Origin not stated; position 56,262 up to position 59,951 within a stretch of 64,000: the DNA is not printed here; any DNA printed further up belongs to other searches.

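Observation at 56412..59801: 1129-aa orphan membrane protein with a triplicated CxxC...Cx4C helical module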

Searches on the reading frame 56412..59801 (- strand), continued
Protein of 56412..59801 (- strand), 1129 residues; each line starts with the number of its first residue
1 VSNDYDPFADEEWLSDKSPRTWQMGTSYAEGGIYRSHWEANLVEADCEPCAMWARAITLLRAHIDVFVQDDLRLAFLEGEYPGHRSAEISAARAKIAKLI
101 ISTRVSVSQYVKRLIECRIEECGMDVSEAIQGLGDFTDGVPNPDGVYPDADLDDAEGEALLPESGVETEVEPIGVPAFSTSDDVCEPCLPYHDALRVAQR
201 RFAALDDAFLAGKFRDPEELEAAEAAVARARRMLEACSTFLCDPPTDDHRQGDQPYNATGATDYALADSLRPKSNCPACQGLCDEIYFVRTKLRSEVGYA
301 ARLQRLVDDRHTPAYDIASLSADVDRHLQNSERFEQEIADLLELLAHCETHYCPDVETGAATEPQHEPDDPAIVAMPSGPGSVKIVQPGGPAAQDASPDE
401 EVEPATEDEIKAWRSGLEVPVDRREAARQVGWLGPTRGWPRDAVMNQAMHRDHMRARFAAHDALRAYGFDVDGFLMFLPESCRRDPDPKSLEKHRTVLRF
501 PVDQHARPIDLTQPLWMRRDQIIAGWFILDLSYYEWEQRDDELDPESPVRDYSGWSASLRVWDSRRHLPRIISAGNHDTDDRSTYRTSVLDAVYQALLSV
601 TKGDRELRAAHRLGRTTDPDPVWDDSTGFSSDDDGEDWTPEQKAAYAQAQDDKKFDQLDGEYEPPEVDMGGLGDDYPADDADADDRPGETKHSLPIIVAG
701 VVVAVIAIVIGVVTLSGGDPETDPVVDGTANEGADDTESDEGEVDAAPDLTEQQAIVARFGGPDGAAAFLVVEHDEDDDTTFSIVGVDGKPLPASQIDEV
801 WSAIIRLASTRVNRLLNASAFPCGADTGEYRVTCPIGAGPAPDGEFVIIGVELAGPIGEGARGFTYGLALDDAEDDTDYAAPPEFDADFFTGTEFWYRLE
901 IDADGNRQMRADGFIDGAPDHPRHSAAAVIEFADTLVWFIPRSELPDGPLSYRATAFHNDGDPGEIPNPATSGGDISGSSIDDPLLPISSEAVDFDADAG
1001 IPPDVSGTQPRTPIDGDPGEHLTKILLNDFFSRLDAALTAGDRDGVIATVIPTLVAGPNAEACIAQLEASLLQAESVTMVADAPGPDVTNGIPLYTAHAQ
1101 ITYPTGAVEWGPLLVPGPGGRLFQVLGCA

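Call 68: find_encoding_contigs(protein=P0003, flank=10000, max_places=3)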
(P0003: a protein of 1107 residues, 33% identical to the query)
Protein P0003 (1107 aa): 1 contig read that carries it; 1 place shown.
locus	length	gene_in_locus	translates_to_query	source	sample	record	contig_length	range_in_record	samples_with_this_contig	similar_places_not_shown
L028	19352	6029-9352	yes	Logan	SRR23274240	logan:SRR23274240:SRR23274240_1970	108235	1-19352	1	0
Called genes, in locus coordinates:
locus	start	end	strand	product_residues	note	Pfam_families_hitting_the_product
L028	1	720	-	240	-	?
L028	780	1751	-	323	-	PF00126:HTH_1, PF13556:HTH_30 (faint), PF03466:LysR_substrate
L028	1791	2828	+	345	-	PF00892:EamA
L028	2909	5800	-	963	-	PF13401:AAA_22 (weak), PF03704:BTAD, PF14559:TPR_19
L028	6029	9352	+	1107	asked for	-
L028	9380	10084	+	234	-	-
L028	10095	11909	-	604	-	PF13738:Pyr_redox_3 (weak), PF00175:NAD_binding_1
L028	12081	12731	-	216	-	PF00440:TetR_N, PF21306:TetR_C_40 (weak)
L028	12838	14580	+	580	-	PF07167:PhaC_N, PF00561:Abhydrolase_1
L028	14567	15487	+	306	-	PF00561:Abhydrolase_1, PF00975:Thioesterase (faint), PF12146:Hydrolase_4, PF12697:Abhydrolase_6, PF08386:Abhydrolase_4 (weak)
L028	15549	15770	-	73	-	PF14013:MT0933_antitox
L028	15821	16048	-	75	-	-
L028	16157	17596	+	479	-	PF00171:Aldedh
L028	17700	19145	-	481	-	PF13450:NAD_binding_8 (faint)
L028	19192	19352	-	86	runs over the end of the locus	PF14013:MT0933_antitox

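Call 72: find_encoding_contigs(protein=P0020, flank=8000, max_places=2)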
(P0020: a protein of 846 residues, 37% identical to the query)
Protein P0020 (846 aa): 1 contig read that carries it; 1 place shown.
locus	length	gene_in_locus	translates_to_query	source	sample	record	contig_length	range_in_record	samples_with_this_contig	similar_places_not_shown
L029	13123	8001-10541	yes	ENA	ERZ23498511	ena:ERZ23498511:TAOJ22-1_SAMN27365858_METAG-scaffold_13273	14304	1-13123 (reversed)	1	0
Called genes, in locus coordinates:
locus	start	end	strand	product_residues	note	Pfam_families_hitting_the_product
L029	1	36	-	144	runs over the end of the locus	PF00571:CBS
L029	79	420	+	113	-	PF08734:GYD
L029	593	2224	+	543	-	PF03255:ACCA (faint), PF01039:Carboxyl_trans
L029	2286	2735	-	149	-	PF10604:Polyketide_cyc2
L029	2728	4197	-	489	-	PF01073:3Beta_HSD (weak), PF01370:Epimerase, PF05368:NmrA, PF13460:NAD_binding_10, PF11066:DUF2867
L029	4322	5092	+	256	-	PF05721:PhyH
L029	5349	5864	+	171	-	-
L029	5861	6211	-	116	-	-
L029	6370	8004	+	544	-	-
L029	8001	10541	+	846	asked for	-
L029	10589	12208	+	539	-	-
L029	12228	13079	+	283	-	PF08450:SGL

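Call 73: find_encoding_contigs(protein=P0155, flank=8000, max_places=2)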
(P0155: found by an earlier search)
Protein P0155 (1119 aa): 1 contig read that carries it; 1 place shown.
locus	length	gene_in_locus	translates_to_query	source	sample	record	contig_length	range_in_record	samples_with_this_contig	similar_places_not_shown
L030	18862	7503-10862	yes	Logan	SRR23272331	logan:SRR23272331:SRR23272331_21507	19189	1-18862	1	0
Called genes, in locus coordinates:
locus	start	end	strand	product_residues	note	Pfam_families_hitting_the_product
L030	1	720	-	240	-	?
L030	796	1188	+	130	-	PF01243:PNPOx_N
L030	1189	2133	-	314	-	PF00126:HTH_1, PF13556:HTH_30 (faint), PF03466:LysR_substrate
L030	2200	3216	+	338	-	PF00892:EamA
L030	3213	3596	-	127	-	-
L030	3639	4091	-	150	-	-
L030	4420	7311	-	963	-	PF13401:AAA_22 (weak), PF03704:BTAD, PF14559:TPR_19 (weak)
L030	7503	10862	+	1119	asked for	-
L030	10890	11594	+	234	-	-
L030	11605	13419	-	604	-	PF13738:Pyr_redox_3 (faint), PF00175:NAD_binding_1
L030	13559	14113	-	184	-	PF00440:TetR_N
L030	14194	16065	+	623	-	PF07167:PhaC_N, PF00561:Abhydrolase_1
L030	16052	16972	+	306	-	PF00561:Abhydrolase_1, PF12146:Hydrolase_4, PF12697:Abhydrolase_6, PF08386:Abhydrolase_4 (faint)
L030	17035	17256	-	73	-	PF14013:MT0933_antitox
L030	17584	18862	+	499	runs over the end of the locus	PF00171:Aldedh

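Call 74: find_encoding_contigs(protein=P0156, flank=8000, max_places=2)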
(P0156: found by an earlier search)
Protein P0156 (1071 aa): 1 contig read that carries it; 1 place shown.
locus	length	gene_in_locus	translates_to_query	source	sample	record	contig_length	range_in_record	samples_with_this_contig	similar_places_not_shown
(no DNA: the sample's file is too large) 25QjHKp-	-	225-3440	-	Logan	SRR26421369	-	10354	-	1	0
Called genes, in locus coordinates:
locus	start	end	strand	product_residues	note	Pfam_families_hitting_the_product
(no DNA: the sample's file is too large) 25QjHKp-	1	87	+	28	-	?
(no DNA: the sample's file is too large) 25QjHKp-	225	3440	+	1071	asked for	-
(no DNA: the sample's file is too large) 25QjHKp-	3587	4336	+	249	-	-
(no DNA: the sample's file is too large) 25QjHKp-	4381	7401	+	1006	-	PF13401:AAA_22, PF14559:TPR_19 (faint), PF03704:BTAD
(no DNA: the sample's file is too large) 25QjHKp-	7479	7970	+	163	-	PF10604:Polyketide_cyc2, PF03364:Polyketide_cyc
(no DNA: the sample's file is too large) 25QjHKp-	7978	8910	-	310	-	PF00892:EamA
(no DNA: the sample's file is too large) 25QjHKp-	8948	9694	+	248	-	PF00106:adh_short, PF08659:KR, PF13561:adh_short_C2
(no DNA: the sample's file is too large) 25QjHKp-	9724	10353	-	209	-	?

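Call 81: find_encoding_contigs(protein=P0029, flank=10000, max_places=4)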
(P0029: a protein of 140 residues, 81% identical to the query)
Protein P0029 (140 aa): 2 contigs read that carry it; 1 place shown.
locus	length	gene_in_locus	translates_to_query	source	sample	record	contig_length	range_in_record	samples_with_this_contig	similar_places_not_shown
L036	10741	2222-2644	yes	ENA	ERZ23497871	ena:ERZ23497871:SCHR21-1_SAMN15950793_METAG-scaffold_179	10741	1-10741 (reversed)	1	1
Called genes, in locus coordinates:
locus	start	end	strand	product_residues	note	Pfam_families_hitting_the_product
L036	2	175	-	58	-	?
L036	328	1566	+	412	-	PF00282:Pyridoxal_deC, PF00266:Aminotran_5 (weak)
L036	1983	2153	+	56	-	-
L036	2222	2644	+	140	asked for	-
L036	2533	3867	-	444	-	PF13657:Couple_hipA, PF07804:HipA_C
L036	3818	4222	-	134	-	PF13560:HTH_31, PF01381:HTH_3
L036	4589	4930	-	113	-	-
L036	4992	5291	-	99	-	-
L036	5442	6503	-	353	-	PF00348:polyprenyl_synt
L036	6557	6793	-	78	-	PF02609:Exonuc_VII_S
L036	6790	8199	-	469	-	PF13742:tRNA_anti_2, PF02601:Exonuc_VII_L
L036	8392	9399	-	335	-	PF00149:Metallophos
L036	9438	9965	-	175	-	PF06271:RDD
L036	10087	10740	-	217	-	?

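Call 94: search_protein_families(library=ncbifam, alignment_id=A1, max_evalue=0.001)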
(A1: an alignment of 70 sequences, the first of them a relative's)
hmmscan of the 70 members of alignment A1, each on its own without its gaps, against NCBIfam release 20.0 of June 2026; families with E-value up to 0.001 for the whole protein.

A. member 1, P0002 (1071 aa): 0 families

B. families by the number of members that match (of 70 scanned): 6 families
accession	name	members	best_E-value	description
NF045487.1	ASRP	2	1.3e-06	archaea-specific SMC-related protein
NF047832.1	caspase_w_EACC1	1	1.6e-06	caspase, EACC1-associated type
TIGR00996.1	Mtu_fam_mce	1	1e-05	MCE family protein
TIGR02515.1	IV_pilus_PilQ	1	2.3e-05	type IV pilus secretin PilQ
TIGR02517.1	type_II_gspD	1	6.1e-05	type II secretion system secretin GspD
NF045638.1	Mrt_dep_phytase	1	0.00088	myxosortase-dependent phytase-like phosphatase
